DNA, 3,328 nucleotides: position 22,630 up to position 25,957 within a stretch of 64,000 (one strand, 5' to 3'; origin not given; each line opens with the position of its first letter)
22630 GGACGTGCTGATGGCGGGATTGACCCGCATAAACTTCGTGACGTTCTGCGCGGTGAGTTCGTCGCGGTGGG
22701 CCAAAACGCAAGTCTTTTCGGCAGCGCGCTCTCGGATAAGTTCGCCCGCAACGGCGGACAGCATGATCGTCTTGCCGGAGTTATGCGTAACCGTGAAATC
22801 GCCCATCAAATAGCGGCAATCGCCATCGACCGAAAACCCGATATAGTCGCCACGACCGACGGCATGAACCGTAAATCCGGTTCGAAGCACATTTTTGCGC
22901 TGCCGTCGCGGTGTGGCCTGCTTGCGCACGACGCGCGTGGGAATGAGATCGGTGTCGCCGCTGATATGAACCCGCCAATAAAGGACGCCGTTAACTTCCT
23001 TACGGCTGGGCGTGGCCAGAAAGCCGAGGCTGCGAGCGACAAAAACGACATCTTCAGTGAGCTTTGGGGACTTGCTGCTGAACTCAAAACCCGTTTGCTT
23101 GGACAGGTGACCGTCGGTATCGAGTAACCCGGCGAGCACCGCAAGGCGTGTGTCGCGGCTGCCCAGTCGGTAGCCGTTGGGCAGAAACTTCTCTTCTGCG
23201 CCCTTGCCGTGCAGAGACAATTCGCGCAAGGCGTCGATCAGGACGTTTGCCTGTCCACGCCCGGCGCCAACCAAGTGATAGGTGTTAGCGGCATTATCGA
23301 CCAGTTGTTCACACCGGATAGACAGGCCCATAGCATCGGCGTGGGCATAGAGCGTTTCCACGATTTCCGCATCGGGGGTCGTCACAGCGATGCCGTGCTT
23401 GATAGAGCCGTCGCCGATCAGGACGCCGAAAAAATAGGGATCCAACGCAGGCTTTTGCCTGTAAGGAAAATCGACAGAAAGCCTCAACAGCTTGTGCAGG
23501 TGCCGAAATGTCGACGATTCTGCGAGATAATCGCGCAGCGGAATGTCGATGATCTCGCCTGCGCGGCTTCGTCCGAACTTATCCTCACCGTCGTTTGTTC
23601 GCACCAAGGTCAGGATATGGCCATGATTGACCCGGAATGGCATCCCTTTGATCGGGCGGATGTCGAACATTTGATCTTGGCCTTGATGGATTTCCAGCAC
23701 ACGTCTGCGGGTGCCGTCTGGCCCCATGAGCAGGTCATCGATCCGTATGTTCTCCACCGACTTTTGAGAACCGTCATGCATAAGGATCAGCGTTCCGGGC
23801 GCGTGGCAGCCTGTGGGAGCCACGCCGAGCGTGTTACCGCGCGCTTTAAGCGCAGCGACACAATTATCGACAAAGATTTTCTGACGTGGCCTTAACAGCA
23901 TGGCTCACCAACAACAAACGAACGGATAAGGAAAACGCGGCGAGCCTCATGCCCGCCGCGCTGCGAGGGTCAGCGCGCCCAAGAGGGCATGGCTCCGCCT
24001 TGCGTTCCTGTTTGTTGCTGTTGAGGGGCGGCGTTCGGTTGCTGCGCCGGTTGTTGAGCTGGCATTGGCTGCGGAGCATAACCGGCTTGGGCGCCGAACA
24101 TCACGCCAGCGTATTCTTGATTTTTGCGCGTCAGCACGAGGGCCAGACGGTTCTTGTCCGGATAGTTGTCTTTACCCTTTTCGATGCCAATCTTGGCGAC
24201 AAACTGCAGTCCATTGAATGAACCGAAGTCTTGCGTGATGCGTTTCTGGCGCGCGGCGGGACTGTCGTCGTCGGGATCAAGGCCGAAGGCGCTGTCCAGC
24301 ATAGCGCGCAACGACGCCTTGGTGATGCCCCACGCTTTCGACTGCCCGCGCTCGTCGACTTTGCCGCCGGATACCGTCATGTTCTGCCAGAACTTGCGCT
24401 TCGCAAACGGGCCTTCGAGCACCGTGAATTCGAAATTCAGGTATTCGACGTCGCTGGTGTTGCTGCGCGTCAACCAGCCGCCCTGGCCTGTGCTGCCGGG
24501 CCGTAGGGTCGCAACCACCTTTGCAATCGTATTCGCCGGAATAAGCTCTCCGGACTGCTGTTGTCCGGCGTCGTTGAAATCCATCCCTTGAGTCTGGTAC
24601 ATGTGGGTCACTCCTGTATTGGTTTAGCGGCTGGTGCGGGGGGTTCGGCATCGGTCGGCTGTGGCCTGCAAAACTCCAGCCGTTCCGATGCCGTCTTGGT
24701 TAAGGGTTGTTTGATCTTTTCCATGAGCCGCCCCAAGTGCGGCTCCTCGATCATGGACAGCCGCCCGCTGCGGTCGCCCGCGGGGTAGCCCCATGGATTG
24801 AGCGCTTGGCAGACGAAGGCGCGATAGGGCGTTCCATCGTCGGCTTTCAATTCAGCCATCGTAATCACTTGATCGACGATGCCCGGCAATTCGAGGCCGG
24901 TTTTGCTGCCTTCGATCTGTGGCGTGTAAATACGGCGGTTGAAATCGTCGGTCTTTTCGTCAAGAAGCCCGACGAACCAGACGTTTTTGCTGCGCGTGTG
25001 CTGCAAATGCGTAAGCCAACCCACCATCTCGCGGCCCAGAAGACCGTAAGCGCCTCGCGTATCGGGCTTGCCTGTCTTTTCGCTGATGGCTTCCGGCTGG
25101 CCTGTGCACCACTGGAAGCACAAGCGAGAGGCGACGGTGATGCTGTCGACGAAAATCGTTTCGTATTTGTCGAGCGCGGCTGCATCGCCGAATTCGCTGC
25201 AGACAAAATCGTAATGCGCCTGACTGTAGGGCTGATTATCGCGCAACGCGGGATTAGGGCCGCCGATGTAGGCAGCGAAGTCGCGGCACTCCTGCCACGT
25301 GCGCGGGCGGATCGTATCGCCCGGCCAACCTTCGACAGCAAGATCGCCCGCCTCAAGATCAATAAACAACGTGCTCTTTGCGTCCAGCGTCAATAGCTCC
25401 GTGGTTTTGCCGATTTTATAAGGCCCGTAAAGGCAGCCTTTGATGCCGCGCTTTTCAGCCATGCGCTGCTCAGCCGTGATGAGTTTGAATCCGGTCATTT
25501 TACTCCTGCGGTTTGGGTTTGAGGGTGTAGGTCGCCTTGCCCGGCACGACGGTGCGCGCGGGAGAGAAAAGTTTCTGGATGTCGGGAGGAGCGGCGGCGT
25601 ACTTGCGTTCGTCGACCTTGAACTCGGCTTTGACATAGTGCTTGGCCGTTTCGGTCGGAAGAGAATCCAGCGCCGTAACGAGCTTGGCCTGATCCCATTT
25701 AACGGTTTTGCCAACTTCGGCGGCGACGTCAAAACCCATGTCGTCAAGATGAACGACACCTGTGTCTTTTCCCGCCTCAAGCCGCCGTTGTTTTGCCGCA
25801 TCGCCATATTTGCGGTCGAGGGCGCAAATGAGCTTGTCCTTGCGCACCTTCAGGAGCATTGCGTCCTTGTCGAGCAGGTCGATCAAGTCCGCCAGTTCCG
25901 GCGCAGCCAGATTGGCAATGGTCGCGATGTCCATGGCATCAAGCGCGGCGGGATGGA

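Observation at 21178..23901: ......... intein splitting the Walker A motif of a prophage SF2 helicase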

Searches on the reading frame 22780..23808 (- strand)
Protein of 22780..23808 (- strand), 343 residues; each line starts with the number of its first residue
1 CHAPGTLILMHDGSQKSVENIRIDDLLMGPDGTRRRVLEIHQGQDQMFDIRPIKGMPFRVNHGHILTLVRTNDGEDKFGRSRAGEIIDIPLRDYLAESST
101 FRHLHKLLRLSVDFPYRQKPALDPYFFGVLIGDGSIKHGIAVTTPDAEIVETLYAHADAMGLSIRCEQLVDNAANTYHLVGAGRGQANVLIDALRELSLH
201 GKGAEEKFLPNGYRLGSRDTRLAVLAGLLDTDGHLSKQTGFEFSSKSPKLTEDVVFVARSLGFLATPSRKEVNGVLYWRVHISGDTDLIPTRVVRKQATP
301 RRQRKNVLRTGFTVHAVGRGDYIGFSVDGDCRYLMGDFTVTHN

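Call 3: search_protein_families(library=pfam, proteins=[window:22780-23808:-], max_evalue=0.1)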
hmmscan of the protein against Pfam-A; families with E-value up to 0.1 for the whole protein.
window:22780-23808:- (343 aa): 3 families
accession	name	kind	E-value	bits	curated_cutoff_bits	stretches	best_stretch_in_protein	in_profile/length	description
PF05203.21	Hom_end_hint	-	6.6e-16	59.4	32.1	1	1-69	1-78/228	Hom_end-associated Hint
PF05204.19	Hom_end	-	1.7e-08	34.9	21.1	1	223-271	16-66/110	Homing endonuclease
PF14528.11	LAGLIDADG_3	-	2.3e-07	31.4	22.5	1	220-284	2-70/82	LAGLIDADG-like domain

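Call 4: search_protein_families(library=ncbifam, proteins=[window:22780-23808:-], max_evalue=0.1)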
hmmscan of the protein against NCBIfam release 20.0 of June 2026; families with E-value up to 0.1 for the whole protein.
window:22780-23808:- (343 aa): 5 families
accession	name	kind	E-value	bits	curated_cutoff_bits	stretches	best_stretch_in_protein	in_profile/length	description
NF005852.0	PRK07773.1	equivalog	0.00022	19.6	780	1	127-289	512-688/886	replicative DNA helicase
NF006207.0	PRK08332.1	equivalog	0.00023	18.5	2400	1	202-288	467-552/1684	vitamin B12-dependent ribonucleotide reductase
NF045703.1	rSAM_Tes_intein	exception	0.0055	14.5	1700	1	202-267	444-512/1040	tetraether lipid synthase Tes, intein-containing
NF011287.0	PRK14698.1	equivalog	0.0071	14.4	1238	1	126-293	396-559/1017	V-type ATP synthase subunit A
NF038136.1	rSAM_Rv_intein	exception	0.079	11.8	700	0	1-38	76-115/574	intein-containing Rv2578c family radical SAM protein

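Call 5: search_solved_structures(query=window:22780-23808:-, max_evalue=1, show_alignments=3)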
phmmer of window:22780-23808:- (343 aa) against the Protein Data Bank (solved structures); distinct sequences matched with E-value up to 1: 13.
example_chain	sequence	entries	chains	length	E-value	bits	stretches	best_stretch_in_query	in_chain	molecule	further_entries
1dfa_A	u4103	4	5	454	2e-16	63.5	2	119-343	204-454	PI-SCEI ENDONUCLEASE | ENDONUCLEASE PI-SCEI | PI-SCEI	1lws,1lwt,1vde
1um2_A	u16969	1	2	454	1.1e-15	61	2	119-343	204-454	ENDONUCLEASE PI-SCEI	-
1jva_A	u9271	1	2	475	3e-15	59.6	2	119-342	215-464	VMA1-DERIVED HOMING ENDONUCLEASE X10SSS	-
1ef0_A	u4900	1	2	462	3.2e-15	59.5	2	119-341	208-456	PI-SCEI ENDONUCLEASE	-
9cop_A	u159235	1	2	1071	3.5e-15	59.4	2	119-343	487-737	V-type proton ATPase catalytic subunit A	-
6mx6_A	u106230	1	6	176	8.4e-12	48.3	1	1-123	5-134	Pre-mRNA-processing-splicing factor 8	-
6owu_A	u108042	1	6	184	9.9e-12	48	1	1-122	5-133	PRP8 protein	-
6mwy_A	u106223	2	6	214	7.1e-10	41.9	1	1-121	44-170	Pre-mRNA-processing-splicing factor 8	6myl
1gpp_A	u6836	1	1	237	6.7e-06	28.8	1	1-50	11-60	ENDONUCLEASE PI-SCEI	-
1dq3_A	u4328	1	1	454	0.0016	21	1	218-288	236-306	ENDONUCLEASE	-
7qsu_A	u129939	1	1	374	0.0054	19.3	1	126-294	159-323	V-ATPase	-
7qss_A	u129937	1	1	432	0.0069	18.9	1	126-295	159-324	V-type ATP synthase alpha chain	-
2cw7_A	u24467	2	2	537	0.019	17.5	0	199-283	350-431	Endonuclease PI-PkoII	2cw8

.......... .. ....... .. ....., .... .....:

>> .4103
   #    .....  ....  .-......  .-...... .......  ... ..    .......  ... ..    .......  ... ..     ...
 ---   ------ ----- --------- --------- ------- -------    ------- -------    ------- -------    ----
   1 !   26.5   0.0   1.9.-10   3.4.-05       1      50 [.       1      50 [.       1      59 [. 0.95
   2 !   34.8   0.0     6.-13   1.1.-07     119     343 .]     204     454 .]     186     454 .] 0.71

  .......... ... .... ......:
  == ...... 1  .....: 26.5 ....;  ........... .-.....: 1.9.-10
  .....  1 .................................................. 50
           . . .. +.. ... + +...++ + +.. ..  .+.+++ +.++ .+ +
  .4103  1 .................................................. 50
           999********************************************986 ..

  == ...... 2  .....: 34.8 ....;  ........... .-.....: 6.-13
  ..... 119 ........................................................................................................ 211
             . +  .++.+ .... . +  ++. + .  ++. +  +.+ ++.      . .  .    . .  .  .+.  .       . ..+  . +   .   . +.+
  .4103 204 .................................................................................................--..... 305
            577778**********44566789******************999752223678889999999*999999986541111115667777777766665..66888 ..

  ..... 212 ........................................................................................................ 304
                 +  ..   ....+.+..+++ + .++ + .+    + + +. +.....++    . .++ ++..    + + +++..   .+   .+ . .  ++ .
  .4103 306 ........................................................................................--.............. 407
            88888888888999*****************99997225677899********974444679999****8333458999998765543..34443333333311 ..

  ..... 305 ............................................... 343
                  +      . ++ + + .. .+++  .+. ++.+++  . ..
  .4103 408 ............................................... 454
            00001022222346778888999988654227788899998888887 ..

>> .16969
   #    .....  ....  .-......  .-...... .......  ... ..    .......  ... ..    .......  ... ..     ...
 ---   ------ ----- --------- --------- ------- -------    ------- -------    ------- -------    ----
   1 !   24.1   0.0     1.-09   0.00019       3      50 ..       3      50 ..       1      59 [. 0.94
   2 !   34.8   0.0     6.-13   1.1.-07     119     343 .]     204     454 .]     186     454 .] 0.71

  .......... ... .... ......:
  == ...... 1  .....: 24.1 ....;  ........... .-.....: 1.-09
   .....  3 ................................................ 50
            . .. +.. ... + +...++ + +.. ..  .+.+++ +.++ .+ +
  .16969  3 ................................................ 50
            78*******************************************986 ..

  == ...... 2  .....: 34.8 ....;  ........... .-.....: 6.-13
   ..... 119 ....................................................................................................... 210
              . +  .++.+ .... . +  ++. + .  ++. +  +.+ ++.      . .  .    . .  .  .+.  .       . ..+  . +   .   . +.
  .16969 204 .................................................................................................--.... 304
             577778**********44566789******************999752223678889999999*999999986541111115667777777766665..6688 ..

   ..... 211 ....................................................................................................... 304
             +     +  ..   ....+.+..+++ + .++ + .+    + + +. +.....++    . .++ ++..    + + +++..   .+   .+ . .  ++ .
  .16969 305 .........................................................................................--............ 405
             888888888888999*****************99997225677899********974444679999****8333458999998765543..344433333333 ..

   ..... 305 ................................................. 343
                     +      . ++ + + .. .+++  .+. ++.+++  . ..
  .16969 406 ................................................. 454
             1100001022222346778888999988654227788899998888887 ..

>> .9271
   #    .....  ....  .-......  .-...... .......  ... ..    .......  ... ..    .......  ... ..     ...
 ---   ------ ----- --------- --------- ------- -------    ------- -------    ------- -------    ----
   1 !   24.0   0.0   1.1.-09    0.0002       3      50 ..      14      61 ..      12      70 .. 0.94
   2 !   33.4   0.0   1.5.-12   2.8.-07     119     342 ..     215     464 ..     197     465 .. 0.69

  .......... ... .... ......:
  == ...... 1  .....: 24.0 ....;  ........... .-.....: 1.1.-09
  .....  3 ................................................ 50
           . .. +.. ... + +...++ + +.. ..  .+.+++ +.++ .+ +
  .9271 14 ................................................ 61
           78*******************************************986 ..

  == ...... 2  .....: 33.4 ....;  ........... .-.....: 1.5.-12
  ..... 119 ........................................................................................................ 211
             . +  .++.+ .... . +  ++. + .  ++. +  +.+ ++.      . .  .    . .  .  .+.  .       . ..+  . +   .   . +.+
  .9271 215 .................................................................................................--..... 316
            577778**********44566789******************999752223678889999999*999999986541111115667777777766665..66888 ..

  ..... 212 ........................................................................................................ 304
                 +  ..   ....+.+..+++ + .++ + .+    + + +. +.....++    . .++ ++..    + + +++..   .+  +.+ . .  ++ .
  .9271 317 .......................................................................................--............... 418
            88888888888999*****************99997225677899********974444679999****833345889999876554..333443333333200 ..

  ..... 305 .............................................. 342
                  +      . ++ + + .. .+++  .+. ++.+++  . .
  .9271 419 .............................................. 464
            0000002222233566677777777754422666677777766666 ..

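Call 45: search_protein_families(library=phrogs, proteins=[window:22780-23808:-], max_evalue=0.001)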
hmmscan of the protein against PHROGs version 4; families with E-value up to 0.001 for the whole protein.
window:22780-23808:- (343 aa): 5 families
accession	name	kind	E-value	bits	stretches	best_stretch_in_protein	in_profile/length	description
phrog_19299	-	head and packaging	4.4e-15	56.2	1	16-268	46-300/702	terminase large subunit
phrog_510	-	DNA, RNA and nucleotide metabolism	8.7e-10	38.9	1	10-245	416-637/667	DNA primase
phrog_30356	-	DNA, RNA and nucleotide metabolism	1.7e-08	34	1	123-272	488-639/823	helicase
phrog_15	-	head and packaging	2.5e-06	27.1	1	110-247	190-320/1330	terminase large subunit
phrog_34449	-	unknown function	5.5e-05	23.7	0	1-89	61-146/241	-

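Call 62: search_protein_representatives(protein=window:22780-23808:-)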
Query: 343 residues. Proteins with E-value up to 0.001 (for the whole library): 16050; up to 1e-10: 9645; up to 1e-30: 3503. The best 150 are listed.
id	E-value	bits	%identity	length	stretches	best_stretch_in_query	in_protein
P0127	1.1e-132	458.9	42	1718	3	1-343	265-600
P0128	4.2e-120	417.5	43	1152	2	1-343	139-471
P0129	1.4e-119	415.8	62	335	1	1-305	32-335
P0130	3.3e-114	398.1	56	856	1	1-343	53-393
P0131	1.5e-105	369.7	54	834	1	1-343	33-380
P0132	1.2e-104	366.7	40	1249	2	1-343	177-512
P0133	3.3e-96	339.0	53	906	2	120-343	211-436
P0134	2.3e-94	332.9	38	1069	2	1-343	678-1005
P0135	2.2e-92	326.4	48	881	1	1-343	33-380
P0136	8.8e-91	321.1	51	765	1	1-343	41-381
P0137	1.5e-90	320.3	50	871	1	1-343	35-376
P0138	3.7e-90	319.1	50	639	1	3-343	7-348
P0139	8.2e-90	317.9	50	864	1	1-343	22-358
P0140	3.7e-89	315.8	49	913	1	1-343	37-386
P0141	3.8e-89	315.7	50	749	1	1-343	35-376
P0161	6.4e-85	301.8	48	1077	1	1-343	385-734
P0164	8.6e-85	301.4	48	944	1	1-343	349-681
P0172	2.9e-83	296.4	50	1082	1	1-343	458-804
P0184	2.1e-82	293.6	44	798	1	1-343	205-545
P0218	5.9e-80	285.5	47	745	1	1-343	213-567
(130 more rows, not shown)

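Call 63: search_protein_families(library=pfam, proteins=[P0127, P0128, P0132, P0134, P0161, P0164, P0172, P0184, P0218], max_evalue=0.00001)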
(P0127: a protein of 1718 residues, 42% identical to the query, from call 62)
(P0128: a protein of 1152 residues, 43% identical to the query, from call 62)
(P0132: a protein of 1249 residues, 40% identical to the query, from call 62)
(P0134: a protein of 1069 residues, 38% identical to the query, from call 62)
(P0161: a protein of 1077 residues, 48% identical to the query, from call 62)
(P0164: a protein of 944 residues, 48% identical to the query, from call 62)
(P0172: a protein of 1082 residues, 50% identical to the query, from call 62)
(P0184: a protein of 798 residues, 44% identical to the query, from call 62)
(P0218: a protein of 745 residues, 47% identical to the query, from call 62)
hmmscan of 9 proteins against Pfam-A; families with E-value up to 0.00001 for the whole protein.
P0127 (1718 aa): 4 families
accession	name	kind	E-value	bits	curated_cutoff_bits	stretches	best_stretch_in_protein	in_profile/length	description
PF05203.21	Hom_end_hint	-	3.1e-29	103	32.1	2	270-333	6-78/228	Hom_end-associated Hint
PF14528.11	LAGLIDADG_3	-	8.6e-20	71.2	22.5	0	1060-1128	4-71/82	LAGLIDADG-like domain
PF00004.35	AAA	-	3.2e-17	63.7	21.2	1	1561-1645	39-130/131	ATPase family associated with various cellular activities (AAA)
PF05204.19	Hom_end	-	1e-15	58.2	21.1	0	1059-1130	14-88/110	Homing endonuclease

P0128 (1152 aa): 5 families
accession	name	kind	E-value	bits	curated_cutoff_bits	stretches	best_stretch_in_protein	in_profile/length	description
PF05203.21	Hom_end_hint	-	6.3e-33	115.1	32.1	2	139-218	1-89/228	Hom_end-associated Hint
PF05204.19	Hom_end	-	2.4e-19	69.9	21.1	0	959-1011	11-66/110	Homing endonuclease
PF14528.11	LAGLIDADG_3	-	5.8e-17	62.2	22.5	0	347-412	2-70/82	LAGLIDADG-like domain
PF04851.21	ResIII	-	2.2e-11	44.4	22.5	1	485-596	55-162/164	Type III restriction enzyme, res subunit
PF00271.37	Helicase_C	-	2.5e-09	37.8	23.5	1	665-749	5-89/110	Helicase conserved C-terminal domain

P0132 (1249 aa): 4 families
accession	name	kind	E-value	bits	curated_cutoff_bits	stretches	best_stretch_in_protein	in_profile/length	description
PF05203.21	Hom_end_hint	-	2e-31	110.2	32.1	2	812-893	1-88/228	Hom_end-associated Hint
PF05204.19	Hom_end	-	3.5e-16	59.7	21.1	1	1028-1114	2-87/110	Homing endonuclease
PF04851.21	ResIII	-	9.5e-09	35.8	22.5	1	513-635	37-162/164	Type III restriction enzyme, res subunit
PF14528.11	LAGLIDADG_3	-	4.1e-08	33.8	22.5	0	385-440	3-59/82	LAGLIDADG-like domain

P0134 (1069 aa): 5 families
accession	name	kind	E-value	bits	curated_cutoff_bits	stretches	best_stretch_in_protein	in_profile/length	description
PF05203.21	Hom_end_hint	-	7.9e-35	121.3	32.1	2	678-750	1-82/228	Hom_end-associated Hint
PF14528.11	LAGLIDADG_3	-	8.9e-16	58.4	22.5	0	884-936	2-55/82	LAGLIDADG-like domain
PF05204.19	Hom_end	-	3.5e-14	53.3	21.1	0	873-939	2-68/110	Homing endonuclease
PF01079.26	Hint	-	1.8e-07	31.4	29.7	0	676-752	11-95/213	Hint module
PF13481.12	AAA_25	-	5.2e-07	29.9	27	1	539-653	73-185/195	AAA domain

P0161 (1077 aa): 3 families
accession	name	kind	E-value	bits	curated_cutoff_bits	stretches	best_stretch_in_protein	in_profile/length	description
PF05203.21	Hom_end_hint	-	1.5e-21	77.9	32.1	1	385-476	1-100/228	Hom_end-associated Hint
PF14528.11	LAGLIDADG_3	-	1.2e-09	38.7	22.5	0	608-665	3-64/82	LAGLIDADG-like domain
PF05204.19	Hom_end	-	2.2e-06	28.2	21.1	0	606-663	12-72/110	Homing endonuclease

P0164 (944 aa): 5 families
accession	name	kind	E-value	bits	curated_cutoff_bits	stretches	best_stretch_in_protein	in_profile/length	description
PF07724.20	AAA_2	-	9.9e-48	162.7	27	1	677-837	12-165/166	AAA domain (Cdc48 subfamily)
PF10431.15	ClpB_D2-small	-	1.1e-18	67.5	21.9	1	844-924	1-81/81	C-terminal, D2-small domain, of ClpB protein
PF05203.21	Hom_end_hint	-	3.2e-16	60.5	32.1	1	349-431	1-92/228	Hom_end-associated Hint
PF05204.19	Hom_end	-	1.5e-12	48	21.1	0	548-621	2-85/110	Homing endonuclease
PF14528.11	LAGLIDADG_3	-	4.7e-08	33.6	22.5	0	559-623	2-72/82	LAGLIDADG-like domain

P0172 (1082 aa): 3 families
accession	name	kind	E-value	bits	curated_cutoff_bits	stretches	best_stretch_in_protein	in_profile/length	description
PF05203.21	Hom_end_hint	-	1.2e-18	68.4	32.1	1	458-527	1-79/228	Hom_end-associated Hint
PF03135.19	CagE_TrbE_VirB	-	1e-16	61.9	21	2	180-287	15-119/204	CagE, TrbE, VirB family, component of type IV transporter system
PF11130.14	TraC_F_IV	-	9.2e-06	25.4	28.1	0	131-386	113-372/375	TraC protein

P0184 (798 aa): 4 families
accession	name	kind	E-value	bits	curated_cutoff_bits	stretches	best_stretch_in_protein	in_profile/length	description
PF05203.21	Hom_end_hint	-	5.5e-17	63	32.1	1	205-301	1-108/228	Hom_end-associated Hint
PF03796.21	DnaB_C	-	5.7e-14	52.6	27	1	546-752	30-240/255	DnaB-like helicase C terminal domain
PF14528.11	LAGLIDADG_3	-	5e-08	33.5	22.5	1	422-490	3-74/82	LAGLIDADG-like domain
PF05204.19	Hom_end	-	8.9e-06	26.2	21.1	0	410-470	2-63/110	Homing endonuclease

P0218 (745 aa): 3 families
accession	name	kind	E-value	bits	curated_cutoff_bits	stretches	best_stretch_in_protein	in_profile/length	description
PF05203.21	Hom_end_hint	-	1.4e-16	61.6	32.1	1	213-278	1-75/228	Hom_end-associated Hint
PF14528.11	LAGLIDADG_3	-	2.5e-07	31.3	22.5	1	440-509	4-72/82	LAGLIDADG-like domain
PF00004.35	AAA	-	9.4e-06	26.5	21.2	0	567-686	8-130/131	ATPase family associated with various cellular activities (AAA)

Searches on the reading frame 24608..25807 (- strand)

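Call 14: search_protein_families(library=phrogs, proteins=[window:24608-25807:-], max_evalue=0.001)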
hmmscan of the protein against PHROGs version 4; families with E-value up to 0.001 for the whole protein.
window:24608-25807:- (399 aa): 2 families
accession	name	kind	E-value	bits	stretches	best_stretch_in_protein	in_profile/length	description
phrog_124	-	DNA, RNA and nucleotide metabolism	7.8e-44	151.6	1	102-385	25-274/382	Sak4-like ssDNA annealing protein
phrog_32843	-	unknown function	1.1e-29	103.6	1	292-374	2-81/90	-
